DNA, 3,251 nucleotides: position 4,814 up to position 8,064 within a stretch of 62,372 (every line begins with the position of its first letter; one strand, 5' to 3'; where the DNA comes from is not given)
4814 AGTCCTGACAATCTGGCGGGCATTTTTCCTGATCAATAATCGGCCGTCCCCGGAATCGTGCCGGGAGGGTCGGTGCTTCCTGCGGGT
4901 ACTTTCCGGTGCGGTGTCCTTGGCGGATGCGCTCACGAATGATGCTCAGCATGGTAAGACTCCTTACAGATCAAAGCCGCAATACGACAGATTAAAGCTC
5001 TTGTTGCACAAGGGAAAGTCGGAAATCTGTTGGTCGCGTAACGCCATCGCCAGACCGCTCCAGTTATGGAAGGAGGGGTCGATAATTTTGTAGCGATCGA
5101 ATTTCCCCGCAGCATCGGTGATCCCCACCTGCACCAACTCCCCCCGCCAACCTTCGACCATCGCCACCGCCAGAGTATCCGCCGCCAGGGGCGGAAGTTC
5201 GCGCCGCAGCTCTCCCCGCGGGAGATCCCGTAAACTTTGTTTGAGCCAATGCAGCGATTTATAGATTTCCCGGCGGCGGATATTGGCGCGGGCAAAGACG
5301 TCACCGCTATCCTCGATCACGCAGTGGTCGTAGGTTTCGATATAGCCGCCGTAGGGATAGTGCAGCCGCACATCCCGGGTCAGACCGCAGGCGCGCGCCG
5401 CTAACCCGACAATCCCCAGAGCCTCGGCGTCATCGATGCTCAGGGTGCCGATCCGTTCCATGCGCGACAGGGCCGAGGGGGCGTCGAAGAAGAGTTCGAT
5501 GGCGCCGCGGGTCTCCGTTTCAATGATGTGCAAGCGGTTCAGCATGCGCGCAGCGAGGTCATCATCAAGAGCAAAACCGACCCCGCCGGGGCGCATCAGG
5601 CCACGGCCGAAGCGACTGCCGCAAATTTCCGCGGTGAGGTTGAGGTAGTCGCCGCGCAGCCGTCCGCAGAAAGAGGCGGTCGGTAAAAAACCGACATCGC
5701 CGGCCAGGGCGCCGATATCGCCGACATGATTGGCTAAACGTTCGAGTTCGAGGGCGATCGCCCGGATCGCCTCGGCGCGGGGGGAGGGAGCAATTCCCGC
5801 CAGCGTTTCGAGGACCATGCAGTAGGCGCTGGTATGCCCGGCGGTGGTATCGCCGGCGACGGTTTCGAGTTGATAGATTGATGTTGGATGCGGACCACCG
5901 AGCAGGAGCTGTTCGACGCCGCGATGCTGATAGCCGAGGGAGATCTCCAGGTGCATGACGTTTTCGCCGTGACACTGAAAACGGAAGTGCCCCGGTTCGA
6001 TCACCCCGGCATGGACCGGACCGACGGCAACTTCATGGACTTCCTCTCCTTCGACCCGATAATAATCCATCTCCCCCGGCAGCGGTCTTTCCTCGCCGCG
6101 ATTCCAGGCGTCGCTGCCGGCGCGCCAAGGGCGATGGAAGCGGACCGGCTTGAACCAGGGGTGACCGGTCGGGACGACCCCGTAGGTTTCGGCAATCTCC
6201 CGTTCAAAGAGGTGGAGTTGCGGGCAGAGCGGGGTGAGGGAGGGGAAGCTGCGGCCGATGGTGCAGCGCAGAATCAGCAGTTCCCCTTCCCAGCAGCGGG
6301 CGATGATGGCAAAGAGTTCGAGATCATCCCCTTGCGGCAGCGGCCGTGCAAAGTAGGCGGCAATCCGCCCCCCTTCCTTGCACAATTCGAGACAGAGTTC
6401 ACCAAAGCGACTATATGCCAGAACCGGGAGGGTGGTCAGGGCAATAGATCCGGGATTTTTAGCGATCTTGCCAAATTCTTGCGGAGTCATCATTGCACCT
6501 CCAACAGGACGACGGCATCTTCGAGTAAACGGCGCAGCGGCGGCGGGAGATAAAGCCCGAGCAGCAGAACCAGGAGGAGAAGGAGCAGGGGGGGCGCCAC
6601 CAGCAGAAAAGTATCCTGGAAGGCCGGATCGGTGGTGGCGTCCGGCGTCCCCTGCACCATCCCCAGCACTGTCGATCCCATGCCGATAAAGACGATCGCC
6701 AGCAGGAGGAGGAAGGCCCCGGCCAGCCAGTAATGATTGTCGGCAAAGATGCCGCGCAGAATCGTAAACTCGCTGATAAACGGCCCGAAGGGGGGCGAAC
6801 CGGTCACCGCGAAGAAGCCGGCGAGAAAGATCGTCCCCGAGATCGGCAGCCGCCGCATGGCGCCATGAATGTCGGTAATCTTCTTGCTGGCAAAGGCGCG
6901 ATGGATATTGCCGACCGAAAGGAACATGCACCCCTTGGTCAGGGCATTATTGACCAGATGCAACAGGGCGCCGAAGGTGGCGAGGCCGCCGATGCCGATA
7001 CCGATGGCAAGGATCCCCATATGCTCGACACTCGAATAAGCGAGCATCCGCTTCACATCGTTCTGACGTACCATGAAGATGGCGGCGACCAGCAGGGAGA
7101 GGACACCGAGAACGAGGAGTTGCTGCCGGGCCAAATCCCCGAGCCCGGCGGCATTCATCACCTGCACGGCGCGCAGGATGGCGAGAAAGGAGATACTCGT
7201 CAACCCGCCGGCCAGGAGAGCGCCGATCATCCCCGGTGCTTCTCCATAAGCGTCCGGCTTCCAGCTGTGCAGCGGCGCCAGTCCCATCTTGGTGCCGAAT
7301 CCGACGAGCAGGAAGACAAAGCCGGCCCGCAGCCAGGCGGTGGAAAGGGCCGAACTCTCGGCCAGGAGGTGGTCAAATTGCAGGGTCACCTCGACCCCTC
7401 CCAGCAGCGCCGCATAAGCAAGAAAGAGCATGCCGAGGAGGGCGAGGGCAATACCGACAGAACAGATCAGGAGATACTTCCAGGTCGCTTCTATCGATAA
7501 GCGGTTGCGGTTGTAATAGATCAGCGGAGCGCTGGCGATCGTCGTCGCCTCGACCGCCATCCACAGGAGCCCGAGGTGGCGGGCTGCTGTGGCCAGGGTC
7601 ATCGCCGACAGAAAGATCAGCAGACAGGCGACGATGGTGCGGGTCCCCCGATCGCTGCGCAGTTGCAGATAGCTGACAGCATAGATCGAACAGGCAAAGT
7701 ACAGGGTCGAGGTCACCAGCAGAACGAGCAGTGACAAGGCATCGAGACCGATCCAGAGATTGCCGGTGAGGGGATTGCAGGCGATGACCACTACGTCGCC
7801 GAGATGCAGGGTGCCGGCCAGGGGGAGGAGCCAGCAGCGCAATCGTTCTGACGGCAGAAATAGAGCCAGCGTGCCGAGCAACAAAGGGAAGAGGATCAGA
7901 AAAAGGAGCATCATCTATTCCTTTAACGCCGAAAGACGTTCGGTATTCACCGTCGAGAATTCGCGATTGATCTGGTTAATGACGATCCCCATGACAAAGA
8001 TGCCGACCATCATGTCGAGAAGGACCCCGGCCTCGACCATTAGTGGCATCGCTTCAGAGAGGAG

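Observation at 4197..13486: Seven-gene Hyf/Hyc-colinear membrane complex of the hydrogenase-related (Ehr) type with no catalytic partner in sight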

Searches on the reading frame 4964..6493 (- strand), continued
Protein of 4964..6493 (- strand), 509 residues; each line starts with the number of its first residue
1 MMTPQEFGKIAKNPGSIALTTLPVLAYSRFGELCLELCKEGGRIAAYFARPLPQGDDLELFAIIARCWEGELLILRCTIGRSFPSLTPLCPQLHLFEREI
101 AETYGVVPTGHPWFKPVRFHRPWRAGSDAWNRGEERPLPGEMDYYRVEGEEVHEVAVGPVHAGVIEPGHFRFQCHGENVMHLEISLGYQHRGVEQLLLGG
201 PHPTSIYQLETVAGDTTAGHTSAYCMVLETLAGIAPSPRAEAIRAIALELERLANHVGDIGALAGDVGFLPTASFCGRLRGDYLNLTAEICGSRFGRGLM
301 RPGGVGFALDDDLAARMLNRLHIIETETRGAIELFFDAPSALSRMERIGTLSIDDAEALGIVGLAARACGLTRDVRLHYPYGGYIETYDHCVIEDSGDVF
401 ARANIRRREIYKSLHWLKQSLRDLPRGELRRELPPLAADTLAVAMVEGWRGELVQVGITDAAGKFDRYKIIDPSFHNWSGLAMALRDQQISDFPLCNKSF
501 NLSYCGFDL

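Call 47: find_encoding_contigs(protein=P0092, flank=10000, max_places=1)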
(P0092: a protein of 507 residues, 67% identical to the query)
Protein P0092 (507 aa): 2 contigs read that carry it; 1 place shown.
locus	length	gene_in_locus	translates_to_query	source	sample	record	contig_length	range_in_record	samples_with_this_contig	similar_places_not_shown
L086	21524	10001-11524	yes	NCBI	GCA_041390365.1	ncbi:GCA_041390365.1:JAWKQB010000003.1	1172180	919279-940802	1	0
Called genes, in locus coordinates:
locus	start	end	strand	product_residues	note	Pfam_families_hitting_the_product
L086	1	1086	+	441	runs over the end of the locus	PF00270:DEAD, PF04851:ResIII, PF00271:Helicase_C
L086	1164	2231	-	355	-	PF03330:DPBB_1, PF05036:SPOR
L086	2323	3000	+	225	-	PF12728:HTH_17, PF13384:HTH_23 (faint), PF00359:PTS_EIIA_2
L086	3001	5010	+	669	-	PF00361:Proton_antipo_M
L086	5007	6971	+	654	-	PF00361:Proton_antipo_M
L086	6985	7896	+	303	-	PF00146:NADHdh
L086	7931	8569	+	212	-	-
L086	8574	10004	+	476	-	PF00361:Proton_antipo_M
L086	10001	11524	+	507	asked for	PF00329:Complex1_30kDa (faint), PF00346:Complex1_49kDa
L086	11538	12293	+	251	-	PF12838:Fer4_7 (faint), PF13187:Fer4_9 (weak), PF13484:Fer4_16 (faint), PF01058:Oxidored_q6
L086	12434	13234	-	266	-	PF05036:SPOR, PF00877:NLPC_P60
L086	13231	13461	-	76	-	-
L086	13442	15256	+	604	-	PF00654:Voltage_CLC, PF00571:CBS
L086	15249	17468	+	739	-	PF00580:UvrD-helicase, PF13245:AAA_19, PF13604:AAA_30 (faint), PF13361:UvrD_C, PF13538:UvrD_C_2, PF21196:PcrA_UvrD_tudor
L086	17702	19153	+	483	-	PF13598:DUF4139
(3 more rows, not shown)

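Call 51: search_protein_representatives(protein=window:4964-6493:-)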
Query: 509 residues. Proteins with E-value up to 0.001 (for the whole library): 6050; up to 1e-10: 3238; up to 1e-30: 869. The best 150 are listed.
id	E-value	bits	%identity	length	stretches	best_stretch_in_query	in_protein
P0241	5.1e-169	579.9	55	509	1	17-509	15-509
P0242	7.4e-163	559.5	64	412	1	77-509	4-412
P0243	6.3e-156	536.7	60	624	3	140-423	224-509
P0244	5.7e-155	533.5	53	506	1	20-509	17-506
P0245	8.6e-147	506.5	53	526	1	12-509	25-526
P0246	1.6e-138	479.2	50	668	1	12-486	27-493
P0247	3.8e-138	478.0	55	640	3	138-386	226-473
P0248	1.3e-136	472.9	52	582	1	58-509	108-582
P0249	3.6e-136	471.4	48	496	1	6-509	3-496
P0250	1.0e-130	453.4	52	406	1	15-403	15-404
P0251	1.3e-129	449.9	52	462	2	137-509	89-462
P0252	6.1e-129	447.6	46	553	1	16-504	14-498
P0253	2.8e-127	442.1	58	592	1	56-452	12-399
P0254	8.9e-127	440.5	49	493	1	21-509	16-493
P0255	1.3e-124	433.3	50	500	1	38-509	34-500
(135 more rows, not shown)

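Call 60: find_encoding_contigs(protein=P0015, flank=10000, max_places=1)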
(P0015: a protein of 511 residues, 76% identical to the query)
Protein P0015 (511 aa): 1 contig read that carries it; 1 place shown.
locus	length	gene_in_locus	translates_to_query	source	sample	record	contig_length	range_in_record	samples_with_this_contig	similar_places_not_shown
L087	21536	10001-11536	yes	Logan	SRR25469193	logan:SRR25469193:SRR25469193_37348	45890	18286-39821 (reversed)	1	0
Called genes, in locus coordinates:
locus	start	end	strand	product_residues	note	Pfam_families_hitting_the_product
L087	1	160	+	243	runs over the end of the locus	PF00072:Response_reg, PF07238:PilZ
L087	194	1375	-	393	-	PF00890:FAD_binding_2, PF01134:GIDA (faint), PF01266:DAO, PF03486:HI0933_like, PF07992:Pyr_redox_2 (faint), PF12831:FAD_oxidored, PF13450:NAD_binding_8 (weak), PF22780:HI0933_like_1st, +1 more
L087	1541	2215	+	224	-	PF12728:HTH_17, PF00359:PTS_EIIA_2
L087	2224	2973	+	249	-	PF06912:DUF1275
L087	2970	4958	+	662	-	PF00361:Proton_antipo_M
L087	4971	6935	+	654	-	PF00361:Proton_antipo_M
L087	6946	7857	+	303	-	PF00146:NADHdh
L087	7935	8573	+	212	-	PF00420:Oxidored_q2 (weak)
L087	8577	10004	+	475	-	PF00361:Proton_antipo_M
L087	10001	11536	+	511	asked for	PF00346:Complex1_49kDa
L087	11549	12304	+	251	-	PF12838:Fer4_7 (weak), PF01058:Oxidored_q6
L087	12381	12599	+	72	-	-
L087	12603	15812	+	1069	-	PF01590:GAF, PF13185:GAF_2, PF13492:GAF_3 (weak), PF07228:SpoIIE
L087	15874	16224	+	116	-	PF01740:STAS, PF13466:STAS_2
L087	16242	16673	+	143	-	PF13581:HATPase_c_2, PF02518:HATPase_c (weak)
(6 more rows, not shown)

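Call 61: find_encoding_contigs(protein=P0004, flank=10000, max_places=1)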
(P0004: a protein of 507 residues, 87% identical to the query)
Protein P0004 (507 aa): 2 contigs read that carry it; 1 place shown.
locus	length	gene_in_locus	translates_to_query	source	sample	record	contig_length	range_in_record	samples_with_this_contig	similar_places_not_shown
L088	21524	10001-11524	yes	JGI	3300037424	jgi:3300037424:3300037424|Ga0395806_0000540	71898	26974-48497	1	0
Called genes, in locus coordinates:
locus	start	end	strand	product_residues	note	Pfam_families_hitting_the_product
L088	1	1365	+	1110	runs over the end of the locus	PF12775:AAA_7 (faint), PF13191:AAA_16 (faint), PF13671:AAA_33 (faint), PF00004:AAA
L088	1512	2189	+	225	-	PF12728:HTH_17, PF00359:PTS_EIIA_2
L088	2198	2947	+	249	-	PF06912:DUF1275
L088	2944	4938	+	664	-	PF00361:Proton_antipo_M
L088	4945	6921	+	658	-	PF00361:Proton_antipo_M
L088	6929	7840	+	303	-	PF00146:NADHdh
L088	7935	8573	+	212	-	PF00420:Oxidored_q2 (weak)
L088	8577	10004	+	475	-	PF00361:Proton_antipo_M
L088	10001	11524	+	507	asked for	PF00346:Complex1_49kDa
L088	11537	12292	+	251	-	PF12838:Fer4_7 (faint), PF13187:Fer4_9 (weak), PF01058:Oxidored_q6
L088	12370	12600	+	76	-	-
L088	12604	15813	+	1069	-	PF01590:GAF, PF13185:GAF_2, PF13492:GAF_3, PF07228:SpoIIE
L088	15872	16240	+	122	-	PF01740:STAS, PF13466:STAS_2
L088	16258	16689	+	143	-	PF13581:HATPase_c_2, PF02518:HATPase_c (weak)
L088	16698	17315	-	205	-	PF00702:Hydrolase, PF12710:HAD (faint), PF13419:HAD_2, PF13242:Hydrolase_like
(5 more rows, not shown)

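Call 68: predict_structure(alignment_id=A1)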
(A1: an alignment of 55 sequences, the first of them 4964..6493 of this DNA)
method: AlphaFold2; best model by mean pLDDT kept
length: 509 residues; sequences in the alignment: 55
mean_pLDDT: 72.5   pTM: 0.78
mean pLDDT of the five models: 72.5, 72.5, 72.1, 71.8, 70.9
residues with pLDDT >= 90: 177; 70-90: 145; 50-70: 55; < 50: 132
segments of 3 or more residues with pLDDT < 50: 139-188, 341-375, 388-393, 395-397, 477-509
pLDDT, mean of each block of 10 residues (from residue 1): 77 92 97 93 89 91 83 95 91 82 88 64 75 59 38 29 29 36 45 84 88 77 95 94 90 83 70 83 89 82 94 95 93 72 43 45 39 48 53 51 73 90 94 97 81 89 95 56 37 30 30
secondary structure, 60 per line:
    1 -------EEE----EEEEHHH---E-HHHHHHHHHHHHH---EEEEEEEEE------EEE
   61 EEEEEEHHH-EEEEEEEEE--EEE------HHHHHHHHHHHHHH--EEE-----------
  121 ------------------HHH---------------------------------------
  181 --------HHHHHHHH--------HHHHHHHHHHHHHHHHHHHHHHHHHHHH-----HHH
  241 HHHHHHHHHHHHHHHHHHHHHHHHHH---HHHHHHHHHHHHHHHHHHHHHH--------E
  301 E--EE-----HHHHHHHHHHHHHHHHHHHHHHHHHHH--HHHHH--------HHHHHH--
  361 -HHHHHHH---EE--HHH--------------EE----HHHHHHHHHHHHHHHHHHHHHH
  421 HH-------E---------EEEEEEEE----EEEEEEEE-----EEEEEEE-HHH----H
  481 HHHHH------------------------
elements in order: E8-10 E15-18 H27-39 E43-51 E58-66 E71-79 E82-84 H91-104 E107-109 H189-196 H205-232 H238-266 H270-291 H311-337 H340-344 H353-358 H362-368 H399-422 E440-447 E452-459 E465-471 H480-485
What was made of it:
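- The AlphaFold model is poor exactly at the pocket: pLDDT is below 50 for residues 139-188 and 477-509 (call 68).
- Tried and rejected: I made no claim about cavity geometry (call 68).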

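Call 71: fold_search(model_id=the predicted structure, library=pdb)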
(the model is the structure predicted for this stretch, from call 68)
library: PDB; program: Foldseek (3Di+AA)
matches with E <= 10: 447; with E <= 0.001: 171
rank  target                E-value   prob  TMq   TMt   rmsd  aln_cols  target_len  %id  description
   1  7z0s_E                7.4e-21  1.00  0.71  0.68   7.8       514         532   25  Structure of the Escherichia coli formate hydrogenlyase complex (anaerobic preparation, without formate dehydrogenase  (released 2022-09-28)
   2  7z7t_C                1.5e-14  1.00  0.62  0.55   9.7       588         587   20  Complex I from E. coli, LMNG-purified, under Turnover at pH 6, Open state (released 2022-09-21)
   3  7p7l_C                1.8e-14  1.00  0.62  0.55   9.4       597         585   20  Complex I from E. coli, DDM/LMNG-purified, with NADH and FMN, Open state (released 2022-09-21)
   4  7nz1_D                2.5e-14  1.00  0.62  0.56   9.3       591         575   20  Respiratory complex I from Escherichia coli - focused refinement of cytoplasmic arm (released 2021-08-18)
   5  7z7v_C                4.0e-14  1.00  0.60  0.53   9.5       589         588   20  Complex I from E. coli, LMNG-purified, under Turnover at pH 6, Open-ready state (released 2022-09-21)
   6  7p64_C                4.7e-14  1.00  0.62  0.54   9.8       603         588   20  Complex I from E. coli, DDM/LMNG-purified, under Turnover at pH 6, Open state (released 2022-09-21)
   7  7nyr_D                4.9e-14  1.00  0.63  0.56   8.4       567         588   19  Respiratory complex I from Escherichia coli - conformation 1 (released 2021-08-25)
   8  7p7j_C                4.9e-14  1.00  0.64  0.57   8.9       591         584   20  Complex I from E. coli, DDM/LMNG-purified, with DQ, Open state (released 2022-09-21)
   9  7p7k_C                5.4e-14  1.00  0.64  0.58   8.7       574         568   19  Complex I from E. coli, DDM/LMNG-purified, with DQ, Resting state (released 2022-09-21)
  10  7p63_C                9.4e-14  1.00  0.59  0.52   9.4       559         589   20  Complex I from E. coli, DDM/LMNG-purified, under Turnover at pH 6, Closed state (released 2022-09-21)
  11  7awt_D                1.5e-13  1.00  0.65  0.57   9.2       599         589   20  E. coli NADH quinone oxidoreductase hydrophilic arm (released 2021-09-15)
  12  7z84_C                1.5e-13  1.00  0.62  0.54   9.1       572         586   20  Complex I from E. coli, DDM/LMNG-purified, under Turnover at pH 8, Open-ready state (released 2022-09-21)
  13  7p7e_C                4.2e-13  1.00  0.61  0.56   8.3       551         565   19  Complex I from E. coli, DDM/LMNG-purified, Apo, Resting state (released 2022-09-21)
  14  7zci_C                4.4e-13  1.00  0.59  0.53   9.6       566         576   19  Complex I from E. coli, LMNG-purified, under Turnover at pH 6, Resting state (released 2022-09-21)
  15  7z7r_C                6.0e-13  1.00  0.58  0.51   9.3       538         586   19  Complex I from E. coli, LMNG-purified, Apo, Open-ready state (released 2022-09-21)
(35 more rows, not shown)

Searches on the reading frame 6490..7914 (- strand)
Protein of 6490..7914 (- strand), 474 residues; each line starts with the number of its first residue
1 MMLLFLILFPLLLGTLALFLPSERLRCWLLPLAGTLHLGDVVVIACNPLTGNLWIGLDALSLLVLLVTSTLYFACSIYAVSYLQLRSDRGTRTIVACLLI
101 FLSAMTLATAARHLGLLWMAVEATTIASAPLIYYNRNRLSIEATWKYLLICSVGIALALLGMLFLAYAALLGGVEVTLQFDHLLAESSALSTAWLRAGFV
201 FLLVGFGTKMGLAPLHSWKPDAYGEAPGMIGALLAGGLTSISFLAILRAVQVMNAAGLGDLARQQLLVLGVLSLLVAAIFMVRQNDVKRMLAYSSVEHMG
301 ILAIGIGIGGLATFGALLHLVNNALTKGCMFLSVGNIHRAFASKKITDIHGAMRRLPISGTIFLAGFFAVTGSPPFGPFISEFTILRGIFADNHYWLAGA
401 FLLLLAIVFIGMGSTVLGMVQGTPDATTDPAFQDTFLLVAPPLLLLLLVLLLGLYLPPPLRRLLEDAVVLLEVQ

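Call 5: search_protein_families(library=pfam, proteins=[window:6490-7914:-], max_evalue=0.01)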
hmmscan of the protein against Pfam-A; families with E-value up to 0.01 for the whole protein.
window:6490-7914:- (474 aa): 1 family
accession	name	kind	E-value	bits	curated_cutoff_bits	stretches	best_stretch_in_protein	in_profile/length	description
PF00361.26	Proton_antipo_M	-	4.8e-49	167.6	21.5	1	111-403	1-289/294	NADH:quinone oxidoreductase/Mrp antiporter, TM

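Call 6: search_protein_families(library=ncbifam, proteins=[window:6490-7914:-], max_evalue=0.01)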
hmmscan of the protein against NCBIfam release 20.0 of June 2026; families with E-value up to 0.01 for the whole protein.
window:6490-7914:- (474 aa): 74 families (the best 25 are shown)
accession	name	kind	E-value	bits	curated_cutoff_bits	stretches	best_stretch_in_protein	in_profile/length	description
NF005044.0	PRK06458.1-4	equivalog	2.3e-89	300.7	610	1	49-469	64-492/531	hydrogenase 4 subunit F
NF005045.0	PRK06458.1-5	equivalog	9.8e-88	295.2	543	1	37-471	44-482/484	hydrogenase 4 subunit F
NF005043.0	PRK06458.1-3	equivalog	5.4e-82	276.3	533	1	4-471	10-482/483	hydrogenase 4 subunit F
NF005041.0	PRK06458.1-1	equivalog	4.6e-73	247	951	1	40-470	55-493/526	hydrogenase 4 subunit F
NF006427.0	PRK08676.1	equivalog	3.3e-71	240.7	511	1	50-469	55-481/486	hydrogenase membrane subunit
NF005042.0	PRK06458.1-2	equivalog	4.9e-64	217.1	437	1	57-451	56-434/439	hydrogenase 4 subunit F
NF005086.0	PRK06521.1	equivalog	1.4e-50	172.5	667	1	53-394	74-419/669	hydrogenase 4 subunit B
TIGR01972.1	NDH_I_M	subfamily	6e-48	163.7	263.8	1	54-468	73-479/486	NADH-quinone oxidoreductase subunit M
NF006241.0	PRK08377.1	equivalog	2.5e-47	162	645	1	48-461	69-467/494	NADH dehydrogenase subunit N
TIGR01770.1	NDH_I_N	subfamily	1.1e-41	143.4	332.6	1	57-406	69-418/472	NADH-quinone oxidoreductase subunit NuoN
NF006419.0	PRK08668.1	equivalog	8.8e-39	133.7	617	1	38-465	49-475/613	NADH dehydrogenase subunit M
NF006240.0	PRK08376.1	subfamily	1.4e-38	133.2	662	1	57-458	88-494/521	putative monovalent cation/H+ antiporter subunit D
NF005097.0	PRK06525.1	equivalog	4.7e-37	127.8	430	1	55-449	72-468/480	hydrogenase 4 subunit D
NF006418.0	PRK08667.1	equivalog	4.7e-37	127.8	794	1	52-392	70-411/644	hydrogenase membrane subunit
NF004442.0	PRK05777.1-5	equivalog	4.3e-35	121.6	523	1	57-399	73-412/483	NADH-quinone oxidoreductase subunit NuoN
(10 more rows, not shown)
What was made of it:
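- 6490..7914 (-): EhrD: HyfF/NuoN-like antiporter-type subunit, 474 aa. NCBIfam 'hydrogenase 4 subunit F' at 2e-89 (call 6).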
